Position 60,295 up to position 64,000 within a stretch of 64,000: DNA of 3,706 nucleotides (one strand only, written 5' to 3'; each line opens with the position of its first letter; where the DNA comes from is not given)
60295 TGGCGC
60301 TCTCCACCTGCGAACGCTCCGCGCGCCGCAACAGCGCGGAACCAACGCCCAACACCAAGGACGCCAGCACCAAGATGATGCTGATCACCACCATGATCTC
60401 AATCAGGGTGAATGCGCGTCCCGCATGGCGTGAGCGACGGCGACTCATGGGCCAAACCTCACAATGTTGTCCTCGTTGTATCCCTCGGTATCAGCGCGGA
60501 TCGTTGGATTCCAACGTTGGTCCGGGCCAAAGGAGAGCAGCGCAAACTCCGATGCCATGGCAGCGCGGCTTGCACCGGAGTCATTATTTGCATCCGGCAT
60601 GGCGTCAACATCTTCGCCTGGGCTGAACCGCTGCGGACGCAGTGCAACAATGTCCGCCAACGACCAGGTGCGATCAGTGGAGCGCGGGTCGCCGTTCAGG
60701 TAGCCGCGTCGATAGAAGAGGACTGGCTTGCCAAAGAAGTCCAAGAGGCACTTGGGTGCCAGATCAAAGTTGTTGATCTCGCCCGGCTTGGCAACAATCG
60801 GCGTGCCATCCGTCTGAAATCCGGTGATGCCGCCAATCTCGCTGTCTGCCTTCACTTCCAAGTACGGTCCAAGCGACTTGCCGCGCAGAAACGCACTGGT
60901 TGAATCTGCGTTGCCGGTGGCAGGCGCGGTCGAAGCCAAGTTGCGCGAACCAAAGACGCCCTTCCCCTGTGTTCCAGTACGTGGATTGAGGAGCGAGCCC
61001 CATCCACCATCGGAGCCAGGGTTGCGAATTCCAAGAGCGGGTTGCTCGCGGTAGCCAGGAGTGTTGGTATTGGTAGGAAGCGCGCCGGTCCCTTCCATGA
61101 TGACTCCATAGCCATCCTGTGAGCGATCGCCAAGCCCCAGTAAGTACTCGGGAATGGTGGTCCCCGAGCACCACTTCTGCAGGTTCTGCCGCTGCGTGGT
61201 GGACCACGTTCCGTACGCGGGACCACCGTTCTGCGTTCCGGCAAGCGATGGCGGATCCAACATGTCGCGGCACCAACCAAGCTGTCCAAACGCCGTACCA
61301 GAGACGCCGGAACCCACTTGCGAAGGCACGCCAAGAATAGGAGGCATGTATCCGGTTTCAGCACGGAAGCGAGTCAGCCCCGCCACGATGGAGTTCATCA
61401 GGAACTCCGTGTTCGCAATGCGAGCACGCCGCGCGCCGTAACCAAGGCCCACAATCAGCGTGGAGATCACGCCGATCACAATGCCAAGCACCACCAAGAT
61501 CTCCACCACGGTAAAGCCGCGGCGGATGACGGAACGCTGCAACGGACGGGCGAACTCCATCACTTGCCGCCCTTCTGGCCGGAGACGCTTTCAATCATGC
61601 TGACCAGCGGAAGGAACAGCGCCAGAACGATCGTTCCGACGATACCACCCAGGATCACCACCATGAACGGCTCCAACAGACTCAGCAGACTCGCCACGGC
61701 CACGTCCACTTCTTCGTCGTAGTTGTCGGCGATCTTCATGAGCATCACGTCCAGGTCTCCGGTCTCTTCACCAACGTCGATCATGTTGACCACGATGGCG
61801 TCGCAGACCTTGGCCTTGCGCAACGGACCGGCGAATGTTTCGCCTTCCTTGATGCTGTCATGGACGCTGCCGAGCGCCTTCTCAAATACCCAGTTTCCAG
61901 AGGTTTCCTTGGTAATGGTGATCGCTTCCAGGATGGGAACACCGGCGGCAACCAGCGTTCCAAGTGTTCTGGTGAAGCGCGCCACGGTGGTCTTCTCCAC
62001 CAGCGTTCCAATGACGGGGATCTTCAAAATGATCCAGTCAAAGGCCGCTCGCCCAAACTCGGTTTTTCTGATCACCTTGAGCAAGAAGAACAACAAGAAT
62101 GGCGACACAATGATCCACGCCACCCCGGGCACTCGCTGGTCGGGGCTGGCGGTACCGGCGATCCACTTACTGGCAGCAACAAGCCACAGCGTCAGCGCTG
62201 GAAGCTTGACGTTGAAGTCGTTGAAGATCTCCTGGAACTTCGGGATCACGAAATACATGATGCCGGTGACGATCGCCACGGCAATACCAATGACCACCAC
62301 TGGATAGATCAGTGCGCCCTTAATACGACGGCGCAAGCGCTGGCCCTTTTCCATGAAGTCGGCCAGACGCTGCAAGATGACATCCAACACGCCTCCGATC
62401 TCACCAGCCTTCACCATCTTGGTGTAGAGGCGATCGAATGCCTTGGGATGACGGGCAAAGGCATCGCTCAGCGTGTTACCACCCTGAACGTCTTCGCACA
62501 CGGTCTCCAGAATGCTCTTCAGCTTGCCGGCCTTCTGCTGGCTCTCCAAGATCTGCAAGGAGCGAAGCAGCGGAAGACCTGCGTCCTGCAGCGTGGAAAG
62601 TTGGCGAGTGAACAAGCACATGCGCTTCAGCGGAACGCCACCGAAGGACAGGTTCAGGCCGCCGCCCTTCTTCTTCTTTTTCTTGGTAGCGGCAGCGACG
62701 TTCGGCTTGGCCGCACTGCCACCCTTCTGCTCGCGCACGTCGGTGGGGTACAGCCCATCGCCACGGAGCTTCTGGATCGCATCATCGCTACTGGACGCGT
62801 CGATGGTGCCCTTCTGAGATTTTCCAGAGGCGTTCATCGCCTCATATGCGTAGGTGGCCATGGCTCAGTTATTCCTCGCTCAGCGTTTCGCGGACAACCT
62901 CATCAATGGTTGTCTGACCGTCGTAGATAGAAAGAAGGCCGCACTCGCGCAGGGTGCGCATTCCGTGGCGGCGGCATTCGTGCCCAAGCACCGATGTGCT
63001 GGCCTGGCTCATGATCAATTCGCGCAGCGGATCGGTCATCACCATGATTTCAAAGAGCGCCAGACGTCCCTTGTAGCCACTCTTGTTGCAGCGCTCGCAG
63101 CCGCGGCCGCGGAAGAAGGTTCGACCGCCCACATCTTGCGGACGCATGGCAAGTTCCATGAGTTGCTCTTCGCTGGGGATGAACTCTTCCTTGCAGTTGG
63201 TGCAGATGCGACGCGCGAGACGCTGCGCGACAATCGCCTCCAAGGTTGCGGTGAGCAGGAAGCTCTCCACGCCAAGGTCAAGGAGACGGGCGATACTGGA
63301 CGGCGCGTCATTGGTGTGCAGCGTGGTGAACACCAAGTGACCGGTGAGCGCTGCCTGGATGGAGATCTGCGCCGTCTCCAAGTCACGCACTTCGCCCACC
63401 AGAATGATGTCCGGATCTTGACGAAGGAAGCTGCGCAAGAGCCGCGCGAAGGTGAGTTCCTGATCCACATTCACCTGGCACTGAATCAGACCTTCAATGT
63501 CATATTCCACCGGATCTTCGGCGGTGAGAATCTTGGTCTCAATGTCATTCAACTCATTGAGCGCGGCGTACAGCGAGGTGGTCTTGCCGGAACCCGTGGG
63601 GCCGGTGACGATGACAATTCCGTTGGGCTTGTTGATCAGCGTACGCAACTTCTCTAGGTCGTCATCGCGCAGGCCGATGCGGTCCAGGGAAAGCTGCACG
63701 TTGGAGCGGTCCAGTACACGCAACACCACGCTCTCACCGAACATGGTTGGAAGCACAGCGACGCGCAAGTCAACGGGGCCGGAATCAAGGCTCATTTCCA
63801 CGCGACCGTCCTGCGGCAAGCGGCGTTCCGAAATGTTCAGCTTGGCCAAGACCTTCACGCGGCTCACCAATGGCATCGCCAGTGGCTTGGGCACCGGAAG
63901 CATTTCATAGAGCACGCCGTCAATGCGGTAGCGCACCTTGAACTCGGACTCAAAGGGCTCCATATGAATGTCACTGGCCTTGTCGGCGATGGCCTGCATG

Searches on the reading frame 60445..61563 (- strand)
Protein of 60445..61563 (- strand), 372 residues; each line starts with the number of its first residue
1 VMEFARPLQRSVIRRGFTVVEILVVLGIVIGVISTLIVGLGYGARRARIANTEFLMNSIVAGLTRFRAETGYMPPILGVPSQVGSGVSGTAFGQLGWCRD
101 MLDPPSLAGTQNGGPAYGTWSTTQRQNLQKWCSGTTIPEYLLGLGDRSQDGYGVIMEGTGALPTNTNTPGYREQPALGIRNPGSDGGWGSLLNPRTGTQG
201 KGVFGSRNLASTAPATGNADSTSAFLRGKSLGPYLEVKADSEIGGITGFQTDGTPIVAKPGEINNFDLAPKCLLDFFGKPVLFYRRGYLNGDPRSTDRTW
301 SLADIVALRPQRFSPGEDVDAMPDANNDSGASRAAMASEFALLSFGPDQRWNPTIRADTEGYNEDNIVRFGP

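Call 5: search_protein_families(library=pfam, proteins=[window:60445-61563:-], max_evalue=0.01)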
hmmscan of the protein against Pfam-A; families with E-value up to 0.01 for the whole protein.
window:60445-61563:- (372 aa): 0 families

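Call 6: search_protein_families(library=ncbifam, proteins=[window:60445-61563:-], max_evalue=0.01)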
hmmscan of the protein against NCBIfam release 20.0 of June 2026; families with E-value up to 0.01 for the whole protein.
window:60445-61563:- (372 aa): 2 families
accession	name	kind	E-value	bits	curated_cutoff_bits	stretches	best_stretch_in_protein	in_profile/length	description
TIGR01710.1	typeII_sec_gspG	equivalog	0.0021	18.1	88.85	1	15-74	1-60/134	type II secretion system major pseudopilin GspG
TIGR01708.2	typeII_sec_gspH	equivalog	0.0084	16.1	80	0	15-42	2-28/169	type II secretion system minor pseudopilin GspH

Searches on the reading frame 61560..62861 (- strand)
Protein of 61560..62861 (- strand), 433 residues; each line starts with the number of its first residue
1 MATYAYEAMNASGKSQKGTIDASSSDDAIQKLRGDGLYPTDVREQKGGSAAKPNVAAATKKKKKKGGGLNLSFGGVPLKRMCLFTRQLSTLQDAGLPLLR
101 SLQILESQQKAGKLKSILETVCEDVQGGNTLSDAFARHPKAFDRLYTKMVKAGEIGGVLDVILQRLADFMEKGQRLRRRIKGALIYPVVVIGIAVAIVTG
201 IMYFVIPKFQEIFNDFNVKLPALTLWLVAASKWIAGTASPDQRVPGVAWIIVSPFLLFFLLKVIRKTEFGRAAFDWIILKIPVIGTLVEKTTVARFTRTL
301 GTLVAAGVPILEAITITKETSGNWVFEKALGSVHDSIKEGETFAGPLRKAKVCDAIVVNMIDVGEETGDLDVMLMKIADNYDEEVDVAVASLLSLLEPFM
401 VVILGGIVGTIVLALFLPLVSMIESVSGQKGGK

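Call 5: search_protein_families(library=pfam, proteins=[window:61560-62861:-], max_evalue=0.01)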
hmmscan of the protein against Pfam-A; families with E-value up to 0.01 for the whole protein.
window:61560-62861:- (433 aa): 1 family
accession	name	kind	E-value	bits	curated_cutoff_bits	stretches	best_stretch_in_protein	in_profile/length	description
PF00482.28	T2SSF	-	2.7e-61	205.5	25.2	2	84-207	1-125/125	Type II secretion system (T2SS), protein F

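Call 6: search_protein_families(library=ncbifam, proteins=[window:61560-62861:-], max_evalue=0.01)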
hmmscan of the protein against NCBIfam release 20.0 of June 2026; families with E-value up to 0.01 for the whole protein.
window:61560-62861:- (433 aa): 6 families
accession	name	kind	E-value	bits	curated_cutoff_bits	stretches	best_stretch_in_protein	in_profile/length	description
TIGR02120.1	GspF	equivalog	6.2e-119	397.8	424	1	4-424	1-399/401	type II secretion system inner membrane protein GspF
NF052606.1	T4PiliAsmPilCMyx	equivalog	2.9e-115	385.4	700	1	2-426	20-418/419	type IV pilus assembly protein PilC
NF052607.1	T4PiliAsmPilCThrm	equivalog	5.5e-108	361.6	700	1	1-427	1-405/406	type IV pilus assembly protein PilC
NF047826.1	T3SSXpsF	equivalog_domain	1.3e-80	271.2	650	1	1-425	1-403/405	type II secretion system protein XpsF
NF007861.0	PRK10573.1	equivalog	5.3e-79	266.1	401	1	80-427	60-399/401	protein transport protein HofC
NF041012.2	T4P_ComGB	equivalog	2.5e-36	125.7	240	1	83-424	5-332/332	competence type IV pilus assembly protein ComGB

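Call 45: find_encoding_contigs(protein=window:61560-62861:-, flank=10000, max_places=2)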
Protein window:61560-62861:- (433 aa): 9 contigs read that carry it; 2 places shown.
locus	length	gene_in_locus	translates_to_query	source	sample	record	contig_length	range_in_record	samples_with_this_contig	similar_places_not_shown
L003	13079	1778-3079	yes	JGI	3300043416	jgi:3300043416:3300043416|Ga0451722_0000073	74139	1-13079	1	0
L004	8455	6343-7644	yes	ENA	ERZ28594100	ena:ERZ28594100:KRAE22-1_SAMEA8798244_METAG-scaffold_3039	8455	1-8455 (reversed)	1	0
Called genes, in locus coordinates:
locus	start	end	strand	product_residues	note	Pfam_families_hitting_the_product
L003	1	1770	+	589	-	PF05157:MshEN, PF00437:T2SSE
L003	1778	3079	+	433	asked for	PF28597:T2SSF_N, PF00482:T2SSF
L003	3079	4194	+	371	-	-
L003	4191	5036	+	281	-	PF07963:N_methyl (weak)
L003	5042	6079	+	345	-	-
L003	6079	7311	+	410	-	-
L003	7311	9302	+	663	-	-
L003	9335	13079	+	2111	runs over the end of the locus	-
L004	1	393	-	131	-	?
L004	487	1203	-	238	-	PF04127:DFP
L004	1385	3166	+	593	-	PF05157:MshEN (weak), PF00437:T2SSE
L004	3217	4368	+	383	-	PF00437:T2SSE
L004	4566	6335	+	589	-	PF05157:MshEN, PF00437:T2SSE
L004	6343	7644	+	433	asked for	PF28597:T2SSF_N, PF00482:T2SSF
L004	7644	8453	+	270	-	?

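Call 85: search_protein_families(library=ncbifam, proteins=[L004:1385-3166:+, L004:3217-4368:+, L004:4566-6335:+], max_evalue=1e-20)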
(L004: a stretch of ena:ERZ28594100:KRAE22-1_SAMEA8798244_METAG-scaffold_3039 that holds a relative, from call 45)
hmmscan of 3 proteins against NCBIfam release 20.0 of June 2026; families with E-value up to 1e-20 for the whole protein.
L004:1385-3166:+ (593 aa): 7 families
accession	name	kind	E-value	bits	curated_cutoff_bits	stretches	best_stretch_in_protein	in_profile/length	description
TIGR02538.1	type_IV_pilB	equivalog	3.4e-165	550.8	675.65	1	8-579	1-561/564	type IV-A pilus assembly ATPase PilB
TIGR02533.1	type_II_gspE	equivalog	1.8e-160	534.8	630.25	1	81-578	3-484/486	type II secretion system ATPase GspE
NF053534.1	T4PilAsmATPsTfpB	equivalog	6.2e-122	407.9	850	1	174-578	192-580/584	type IV pilus assembly ATPase TfpB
NF007755.0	PRK10436.1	equivalog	3.6e-115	385.3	617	1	152-578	67-457/465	type II secretion system protein GspE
NF041000.1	ATPase_ComGA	equivalog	7.3e-70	235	300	1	191-469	3-264/267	competence type IV pilus ATPase ComGA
TIGR01420.1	pilT_fam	subfamily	1.7e-45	155.8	319.1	1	280-469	74-267/343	PilT/PilU family type 4a pilus ATPase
TIGR02525.1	plasmid_TraJ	equivalog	1.9e-28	99.5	368.3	1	298-450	119-272/372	plasmid transfer ATPase TraJ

L004:3217-4368:+ (383 aa): 8 families
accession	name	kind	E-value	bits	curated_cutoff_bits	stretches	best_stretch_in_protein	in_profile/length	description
TIGR01420.1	pilT_fam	subfamily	6.1e-136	453.2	319.1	1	18-357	2-341/343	PilT/PilU family type 4a pilus ATPase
TIGR02525.1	plasmid_TraJ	equivalog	2.8e-49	168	368.3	1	20-351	14-364/372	plasmid transfer ATPase TraJ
TIGR02533.1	type_II_gspE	equivalog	1e-47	162.9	630.25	1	115-258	216-359/486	type II secretion system ATPase GspE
TIGR02538.1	type_IV_pilB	equivalog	1.2e-45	156.2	675.65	1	129-257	307-431/564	type IV-A pilus assembly ATPase PilB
TIGR02524.1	dot_icm_DotB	equivalog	2.4e-45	155.3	463.3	1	17-346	5-346/358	Dot/Icm type IV secretion system ATPase DotB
NF007755.0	PRK10436.1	equivalog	1.1e-43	149.6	617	1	8-283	78-354/465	type II secretion system protein GspE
NF041000.1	ATPase_ComGA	equivalog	1.8e-40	138.6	300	1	21-285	3-266/267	competence type IV pilus ATPase ComGA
NF053534.1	T4PilAsmATPsTfpB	equivalog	1.9e-36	125.6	850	1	120-257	314-451/584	type IV pilus assembly ATPase TfpB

L004:4566-6335:+ (589 aa): 8 families
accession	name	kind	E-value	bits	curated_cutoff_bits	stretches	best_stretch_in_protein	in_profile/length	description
TIGR02538.1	type_IV_pilB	equivalog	1.4e-178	595.1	675.65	1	21-585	3-562/564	type IV-A pilus assembly ATPase PilB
TIGR02533.1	type_II_gspE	equivalog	1.6e-169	564.6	630.25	1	99-585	9-486/486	type II secretion system ATPase GspE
NF053534.1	T4PilAsmATPsTfpB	equivalog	4.1e-135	451.4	850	1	70-583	72-580/584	type IV pilus assembly ATPase TfpB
NF007755.0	PRK10436.1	equivalog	1.4e-129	432.8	617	1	107-583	20-457/465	type II secretion system protein GspE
NF041000.1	ATPase_ComGA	equivalog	7.9e-76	254.6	300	1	211-475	2-265/267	competence type IV pilus ATPase ComGA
TIGR01420.1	pilT_fam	subfamily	8.8e-54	183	319.1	1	209-477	2-270/343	PilT/PilU family type 4a pilus ATPase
TIGR02525.1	plasmid_TraJ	equivalog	1e-23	83.9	368.3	1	303-455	119-272/372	plasmid transfer ATPase TraJ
TIGR02524.1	dot_icm_DotB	equivalog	5e-23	81.9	463.3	1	335-454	130-258/358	Dot/Icm type IV secretion system ATPase DotB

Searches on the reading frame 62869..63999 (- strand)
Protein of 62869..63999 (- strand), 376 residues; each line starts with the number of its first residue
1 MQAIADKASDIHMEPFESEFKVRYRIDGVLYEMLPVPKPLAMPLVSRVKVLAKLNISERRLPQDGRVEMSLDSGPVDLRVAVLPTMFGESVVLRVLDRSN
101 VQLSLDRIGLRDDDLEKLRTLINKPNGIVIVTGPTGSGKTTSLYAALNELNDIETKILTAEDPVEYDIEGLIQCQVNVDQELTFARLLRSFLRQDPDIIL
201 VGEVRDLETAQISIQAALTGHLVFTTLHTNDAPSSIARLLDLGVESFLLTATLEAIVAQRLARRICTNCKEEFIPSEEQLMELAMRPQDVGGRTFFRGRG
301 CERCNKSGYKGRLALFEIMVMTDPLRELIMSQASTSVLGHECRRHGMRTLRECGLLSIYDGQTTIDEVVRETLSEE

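Call 5: search_protein_families(library=pfam, proteins=[window:62869-63999:-], max_evalue=0.01)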
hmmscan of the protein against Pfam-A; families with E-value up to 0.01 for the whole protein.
window:62869-63999:- (376 aa): 10 families
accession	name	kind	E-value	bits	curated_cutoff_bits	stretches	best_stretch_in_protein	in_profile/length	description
PF00437.27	T2SSE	-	2.5e-132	441.5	24.9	1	2-370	18-370/370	Type II/IV secretion system protein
PF13191.12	AAA_16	-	9.6e-05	23.4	32.6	1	111-172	5-64/167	AAA ATPase domain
PF13401.12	AAA_22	-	0.00018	22.3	27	1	125-156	4-37/130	AAA domain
PF25199.1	nSTAND_NTPase5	-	0.00034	20.9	34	1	120-168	35-84/145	Novel STAND NTPase 5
PF01637.24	ATPase_2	-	0.00055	20.3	33.2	1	111-157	4-51/225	ATPase domain predominantly from Archaea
PF13604.12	AAA_30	-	0.0017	18.6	27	1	116-150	8-42/191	AAA domain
PF02492.25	cobW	-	0.0038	17.3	20.7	0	128-171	2-47/180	CobW/HypB/UreG, nucleotide-binding domain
PF20720.3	nSTAND3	-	0.0041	17.3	27.2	1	125-163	16-54/155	Novel STAND NTPase 3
PF03266.21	NTPase_1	-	0.0046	17.2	23.9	0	129-154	2-27/168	NTPase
PF13173.12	AAA_14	-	0.0067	16.9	27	0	126-169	2-46/129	AAA domain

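Call 6: search_protein_families(library=ncbifam, proteins=[window:62869-63999:-], max_evalue=0.01)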
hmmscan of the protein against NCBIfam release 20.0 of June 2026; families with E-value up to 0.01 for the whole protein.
window:62869-63999:- (376 aa): 21 families
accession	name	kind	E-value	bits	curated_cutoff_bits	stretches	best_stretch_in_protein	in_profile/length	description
TIGR02533.1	type_II_gspE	equivalog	1.7e-158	528.3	630.25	1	2-372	119-486/486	type II secretion system ATPase GspE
TIGR02538.1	type_IV_pilB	equivalog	9.4e-158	526.3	675.65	1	2-372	191-562/564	type IV-A pilus assembly ATPase PilB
NF053534.1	T4PilAsmATPsTfpB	equivalog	9e-127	423.9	850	1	3-370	212-580/584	type IV pilus assembly ATPase TfpB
NF007755.0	PRK10436.1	equivalog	2.5e-124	415.5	617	1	2-370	95-457/465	type II secretion system protein GspE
NF041000.1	ATPase_ComGA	equivalog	4e-75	252.2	300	1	2-262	6-265/267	competence type IV pilus ATPase ComGA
TIGR01420.1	pilT_fam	subfamily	4.4e-53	180.7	319.1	1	2-264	8-270/343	PilT/PilU family type 4a pilus ATPase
TIGR02525.1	plasmid_TraJ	equivalog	4.6e-24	85.1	368.3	1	90-242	119-272/372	plasmid transfer ATPase TraJ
TIGR02524.1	dot_icm_DotB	equivalog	2.4e-23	82.9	463.3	1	122-241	130-258/358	Dot/Icm type IV secretion system ATPase DotB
NF058587.1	archaellum_moto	equivalog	3.6e-17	62.3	550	1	129-239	278-393/527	archaellum flagellar ATPase motor FlaI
TIGR02782.1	TrbB_P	equivalog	7.6e-17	61.5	304.55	1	115-243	126-256/303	P-type conjugative transfer ATPase TrbB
TIGR03819.1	heli_sec_ATPase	hypoth_equivalog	1.1e-15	57.7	373.15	1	75-260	123-318/340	TadA family conjugal transfer-associated ATPase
NF010407.0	PRK13833.1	subfamily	1.5e-14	54.2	499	1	115-245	134-265/323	conjugal transfer protein TrbB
NF010469.0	PRK13894.1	subfamily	4.9e-14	52.4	508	1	115-242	139-267/320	conjugal transfer ATPase TrbB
TIGR02788.1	VirB11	equivalog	2.9e-13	49.5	249.95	1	118-245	137-268/308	P-type DNA transfer ATPase VirB11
NF053672.1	bindosome_BasE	exception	3.3e-12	45.9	1000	1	128-258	272-408/512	bindosome assembly system ATPase subunit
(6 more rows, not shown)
